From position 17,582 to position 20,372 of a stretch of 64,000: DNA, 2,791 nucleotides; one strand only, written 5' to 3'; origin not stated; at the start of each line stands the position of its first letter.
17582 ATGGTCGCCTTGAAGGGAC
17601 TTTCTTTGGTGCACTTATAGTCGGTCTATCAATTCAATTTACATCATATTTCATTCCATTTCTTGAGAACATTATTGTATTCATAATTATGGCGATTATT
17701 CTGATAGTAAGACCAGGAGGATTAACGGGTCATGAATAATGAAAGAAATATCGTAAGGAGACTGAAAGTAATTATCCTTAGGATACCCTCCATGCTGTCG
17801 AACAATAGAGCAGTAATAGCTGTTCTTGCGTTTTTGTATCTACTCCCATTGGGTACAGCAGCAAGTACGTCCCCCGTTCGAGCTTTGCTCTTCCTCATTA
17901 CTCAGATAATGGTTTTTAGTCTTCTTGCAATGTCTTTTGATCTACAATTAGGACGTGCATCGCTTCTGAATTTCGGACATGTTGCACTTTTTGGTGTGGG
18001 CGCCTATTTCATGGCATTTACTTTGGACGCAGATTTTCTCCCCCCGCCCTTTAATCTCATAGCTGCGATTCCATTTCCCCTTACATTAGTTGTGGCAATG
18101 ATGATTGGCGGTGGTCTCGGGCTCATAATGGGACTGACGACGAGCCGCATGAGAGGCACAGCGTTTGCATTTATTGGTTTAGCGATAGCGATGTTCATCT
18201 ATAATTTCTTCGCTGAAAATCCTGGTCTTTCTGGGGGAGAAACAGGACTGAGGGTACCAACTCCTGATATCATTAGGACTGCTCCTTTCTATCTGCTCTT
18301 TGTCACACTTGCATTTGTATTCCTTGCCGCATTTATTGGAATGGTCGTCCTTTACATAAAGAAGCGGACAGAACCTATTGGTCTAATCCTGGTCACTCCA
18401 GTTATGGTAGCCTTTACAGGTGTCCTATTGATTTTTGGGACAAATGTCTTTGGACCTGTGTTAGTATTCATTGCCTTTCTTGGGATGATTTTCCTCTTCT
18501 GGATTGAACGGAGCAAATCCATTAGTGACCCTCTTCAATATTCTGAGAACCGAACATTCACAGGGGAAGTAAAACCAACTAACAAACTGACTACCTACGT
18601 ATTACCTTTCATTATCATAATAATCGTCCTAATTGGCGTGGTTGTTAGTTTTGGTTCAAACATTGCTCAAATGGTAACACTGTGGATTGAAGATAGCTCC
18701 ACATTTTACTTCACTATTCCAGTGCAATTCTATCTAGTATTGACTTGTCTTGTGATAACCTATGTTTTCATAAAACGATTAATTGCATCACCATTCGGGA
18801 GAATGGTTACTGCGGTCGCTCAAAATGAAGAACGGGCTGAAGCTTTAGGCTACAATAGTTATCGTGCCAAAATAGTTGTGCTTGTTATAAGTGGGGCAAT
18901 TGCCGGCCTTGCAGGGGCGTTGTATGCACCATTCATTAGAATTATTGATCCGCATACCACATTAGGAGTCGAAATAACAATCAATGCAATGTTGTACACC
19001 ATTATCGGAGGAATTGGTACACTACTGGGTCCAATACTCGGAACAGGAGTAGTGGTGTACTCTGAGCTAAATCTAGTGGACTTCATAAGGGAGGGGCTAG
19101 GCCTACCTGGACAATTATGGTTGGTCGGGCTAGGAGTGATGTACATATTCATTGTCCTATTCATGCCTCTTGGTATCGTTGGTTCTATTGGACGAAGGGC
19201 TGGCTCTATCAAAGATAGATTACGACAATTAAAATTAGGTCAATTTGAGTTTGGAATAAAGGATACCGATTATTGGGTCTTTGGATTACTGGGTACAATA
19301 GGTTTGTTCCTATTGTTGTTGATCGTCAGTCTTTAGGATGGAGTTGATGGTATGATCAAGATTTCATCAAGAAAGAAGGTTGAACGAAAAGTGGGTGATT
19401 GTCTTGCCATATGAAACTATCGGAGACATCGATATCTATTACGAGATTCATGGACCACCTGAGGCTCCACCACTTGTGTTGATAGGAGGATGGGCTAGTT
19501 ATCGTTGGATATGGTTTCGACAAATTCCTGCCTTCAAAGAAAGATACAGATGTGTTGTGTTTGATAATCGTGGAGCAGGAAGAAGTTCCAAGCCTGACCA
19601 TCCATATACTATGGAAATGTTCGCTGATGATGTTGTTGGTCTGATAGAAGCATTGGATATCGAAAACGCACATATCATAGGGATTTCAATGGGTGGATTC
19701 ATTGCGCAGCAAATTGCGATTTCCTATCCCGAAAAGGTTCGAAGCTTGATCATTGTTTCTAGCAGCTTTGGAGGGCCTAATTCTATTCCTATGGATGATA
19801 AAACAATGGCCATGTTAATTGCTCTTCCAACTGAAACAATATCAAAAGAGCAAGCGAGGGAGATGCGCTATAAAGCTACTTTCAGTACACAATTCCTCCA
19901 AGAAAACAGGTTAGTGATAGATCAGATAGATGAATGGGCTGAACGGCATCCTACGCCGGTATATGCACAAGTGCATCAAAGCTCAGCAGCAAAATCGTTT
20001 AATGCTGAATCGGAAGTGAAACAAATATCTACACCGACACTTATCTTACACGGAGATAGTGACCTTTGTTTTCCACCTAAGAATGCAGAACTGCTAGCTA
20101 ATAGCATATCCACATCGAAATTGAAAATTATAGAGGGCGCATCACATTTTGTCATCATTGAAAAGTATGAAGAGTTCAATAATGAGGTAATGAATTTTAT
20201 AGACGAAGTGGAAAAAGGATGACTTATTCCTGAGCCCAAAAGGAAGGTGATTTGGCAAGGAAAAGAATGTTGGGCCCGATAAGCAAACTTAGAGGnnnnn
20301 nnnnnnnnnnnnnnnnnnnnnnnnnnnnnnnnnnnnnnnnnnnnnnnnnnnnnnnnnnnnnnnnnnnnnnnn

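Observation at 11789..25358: ACP-independent twin-KAS III acyl-ester module with a dedicated importer (best candidate novel system)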

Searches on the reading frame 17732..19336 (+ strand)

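Call 3: search_protein_families(library=pfam, proteins=[window:17732-19336:+])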
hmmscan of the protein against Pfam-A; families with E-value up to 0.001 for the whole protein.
window:17732-19336:+ (534 aa): 1 family
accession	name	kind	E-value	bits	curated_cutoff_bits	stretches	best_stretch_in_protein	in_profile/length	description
PF02653.21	BPD_transp_2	-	8.3e-35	120.7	26.8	2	288-474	89-268/269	Branched-chain amino acid transport system / permease component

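Call 5: search_protein_families(library=ncbifam, proteins=[window:17732-19336:+], max_evalue=0.00001)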
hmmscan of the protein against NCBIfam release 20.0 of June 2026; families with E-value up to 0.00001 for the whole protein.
window:17732-19336:+ (534 aa): 7 families
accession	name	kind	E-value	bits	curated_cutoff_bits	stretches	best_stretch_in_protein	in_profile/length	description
TIGR03408.1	urea_trans_UrtC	equivalog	5.9e-32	111.6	296.2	2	331-484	167-312/313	urea ABC transporter permease subunit UrtC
TIGR03727.1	urea_t_UrtC_arc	equivalog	1.1e-29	103.5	575.55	1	314-497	178-352/369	urea ABC transporter, permease protein UrtC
NF008450.0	PRK11301.1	subfamily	1.8e-13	50.7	366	1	332-482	263-405/418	high-affinity branched-chain amino acid ABC transporter permease LivM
TIGR03409.1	urea_trans_UrtB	equivalog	5.4e-11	42.7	250.3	1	297-445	105-254/291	urea ABC transporter permease subunit UrtB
TIGR03622.1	urea_t_UrtB_arc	equivalog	4.7e-08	32.7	374.25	1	288-486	90-280/284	urea ABC transporter, permease protein UrtB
NF008441.0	PRK11285.1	equivalog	7.4e-08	31.9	378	1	297-433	146-283/333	L-arabinose ABC transporter permease AraH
NF011961.0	PRK15432.1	equivalog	5.2e-07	29.2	388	1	325-442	155-273/344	autoinducer 2 ABC transporter permease LsrC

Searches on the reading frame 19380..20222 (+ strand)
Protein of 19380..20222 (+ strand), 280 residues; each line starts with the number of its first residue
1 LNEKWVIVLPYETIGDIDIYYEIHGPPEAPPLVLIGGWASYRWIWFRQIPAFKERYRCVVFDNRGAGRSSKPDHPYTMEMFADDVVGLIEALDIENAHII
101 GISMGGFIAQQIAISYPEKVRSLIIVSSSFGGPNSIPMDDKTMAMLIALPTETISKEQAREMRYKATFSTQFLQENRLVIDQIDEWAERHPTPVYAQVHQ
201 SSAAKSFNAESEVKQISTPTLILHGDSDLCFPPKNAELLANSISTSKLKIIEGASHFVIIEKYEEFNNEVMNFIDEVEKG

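Call 3: search_protein_families(library=pfam, proteins=[window:19380-20222:+])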
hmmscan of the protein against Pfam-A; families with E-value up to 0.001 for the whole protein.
window:19380-20222:+ (280 aa): 5 families
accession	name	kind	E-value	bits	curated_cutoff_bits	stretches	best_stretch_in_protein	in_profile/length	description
PF00561.26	Abhydrolase_1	-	3.9e-37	128.7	25.8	1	30-262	1-244/245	alpha/beta hydrolase fold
PF12146.15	Hydrolase_4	-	3.3e-22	79.4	27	1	55-262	31-238/239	Serine aminopeptidase, S33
PF12697.13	Abhydrolase_6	-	3.5e-20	74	26.3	1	32-267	1-215/217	Alpha/beta hydrolase family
PF03096.20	Ndr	-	4.7e-06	26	23.3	1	74-227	78-229/283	Ndr family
PF00326.27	Peptidase_S9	-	1.5e-05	25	22.6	0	164-274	89-206/213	Prolyl oligopeptidase family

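Call 5: search_protein_families(library=ncbifam, proteins=[window:19380-20222:+], max_evalue=0.00001)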
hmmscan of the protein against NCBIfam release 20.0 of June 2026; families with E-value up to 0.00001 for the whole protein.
window:19380-20222:+ (280 aa): 38 families (the best 25 are shown)
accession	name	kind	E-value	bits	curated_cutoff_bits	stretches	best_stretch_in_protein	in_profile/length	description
TIGR02427.1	protocat_pcaD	equivalog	3.6e-42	144.5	255.85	1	19-274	2-250/251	3-oxoadipate enol-lactonase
NF051488.1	bifunc_PcaDC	exception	1.6e-39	136.1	390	1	20-276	3-252/375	bifunctional 3-oxoadipate enol-lactonase/4-carboxymuconolactone decarboxylase PcaDC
NF052610.1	macro_16_ester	equivalog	7.3e-34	117.4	420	1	14-270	8-276/281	alpha/beta fold macrolide esterase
NF051487.1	bifunc_PcaCD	exception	1.6e-33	116.4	430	1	44-275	187-412/413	bifunctional 4-carboxymuconolactone decarboxylase/3-oxoadipate enol-lactonase PcaCD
TIGR03611.1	RutD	equivalog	8.8e-29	100.6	238.5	1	20-275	2-256/258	pyrimidine utilization protein D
NF041759.1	mac_hydro_EstT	equivalog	3e-28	98.8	450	1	15-274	8-277/278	macrolide hydrolase EstT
NF053683.1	esterase_mleBRB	exception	1.4e-26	93.7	585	1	17-263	11-265/280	BRB family alpha/beta fold macrolide esterase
TIGR01250.1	pro_imino_pep_2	subfamily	4.8e-26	92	167.65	1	19-274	15-287/288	proline iminopeptidase-family hydrolase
NF011457.0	PRK14875.1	equivalog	6.6e-26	91.1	307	1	13-275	116-370/372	acetoin dehydrogenase dihydrolipoyllysine-residue acetyltransferase subunit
NF050089.1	i_nPHAscl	equivalog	3e-25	88.9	300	2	31-165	20-152/288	intracellular short-chain-length polyhydroxyalkanoate depolymerase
TIGR03695.1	menH_SHCHC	equivalog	1e-24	87.3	208.55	1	30-274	3-251/252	2-succinyl-6-hydroxy-2,4-cyclohexadiene-1-carboxylate synthase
NF053693.1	esterase_mleCBF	exception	2.6e-24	86.1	564.5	1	14-272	8-276/279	CBF family alpha/beta fold macrolide esterase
TIGR02240.1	PHA_depoly_arom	equivalog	7.9e-24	84.5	250.6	1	26-276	22-265/276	poly(3-hydroxyalkanoate) depolymerase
TIGR01738.1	bioH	equivalog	9.1e-24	84.4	206.95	1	30-274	5-245/245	pimeloyl-ACP methyl ester esterase BioH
NF033124.1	estX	equivalog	2.9e-23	82.4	600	1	17-129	11-128/280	macrolide esterase EstX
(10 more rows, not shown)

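Call 44: search_solved_structures(query=window:19380-20222:+, max_evalue=1e-15)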
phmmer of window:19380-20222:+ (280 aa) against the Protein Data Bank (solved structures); distinct sequences matched with E-value up to 1e-15: 44.
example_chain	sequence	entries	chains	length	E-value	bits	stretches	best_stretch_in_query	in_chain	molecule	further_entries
8v16_C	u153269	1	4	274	8.8e-44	153.3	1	11-273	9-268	Esterase 1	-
6eb3_A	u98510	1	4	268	9.8e-44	153.1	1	11-273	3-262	Est1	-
5egn_A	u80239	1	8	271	1.6e-28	103.3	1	15-137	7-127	Esterase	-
8pzg_A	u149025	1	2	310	4.4e-26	95.3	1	69-262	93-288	ORF17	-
3om8_A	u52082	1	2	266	6.9e-26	94.6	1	18-274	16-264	Probable hydrolase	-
3fob_A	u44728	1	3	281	1.7e-25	93.3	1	11-274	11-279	Bromoperoxidase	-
11tv_D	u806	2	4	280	1.6e-22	83.6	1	17-129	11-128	alpha/beta-hydrolase macrolide esterase EstX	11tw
2xua_A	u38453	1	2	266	5.4e-22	81.8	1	9-276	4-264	3-OXOADIPATE ENOL-LACTONASE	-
3e3a_A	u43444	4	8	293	1.6e-21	80.3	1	18-277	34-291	POSSIBLE PEROXIDASE BPOC | putative Bromoperoxidase | protein Rv0554, putative Bromoperoxidase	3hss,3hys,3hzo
1a7u_A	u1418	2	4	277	2.5e-21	79.7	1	11-274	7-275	CHLOROPEROXIDASE T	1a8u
1bro_A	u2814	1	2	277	2.5e-21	79.7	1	11-274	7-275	BROMOPEROXIDASE A2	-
7ld8_A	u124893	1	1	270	3.7e-21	79.1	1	19-277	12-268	Putative non-heme bromoperoxidase BpoC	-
4iq4_A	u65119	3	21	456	4.7e-21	78.8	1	10-277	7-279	Non-haem bromoperoxidase BPO-A2, Matrix protein 1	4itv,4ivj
3vdx_A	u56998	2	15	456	9.6e-21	77.7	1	10-275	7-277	Designed 16nm tetrahedral protein cage containing Non-haem bromoperoxidase BPO-A2 and Matr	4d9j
1brt_A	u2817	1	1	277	1.6e-20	77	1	11-274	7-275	BROMOPEROXIDASE A2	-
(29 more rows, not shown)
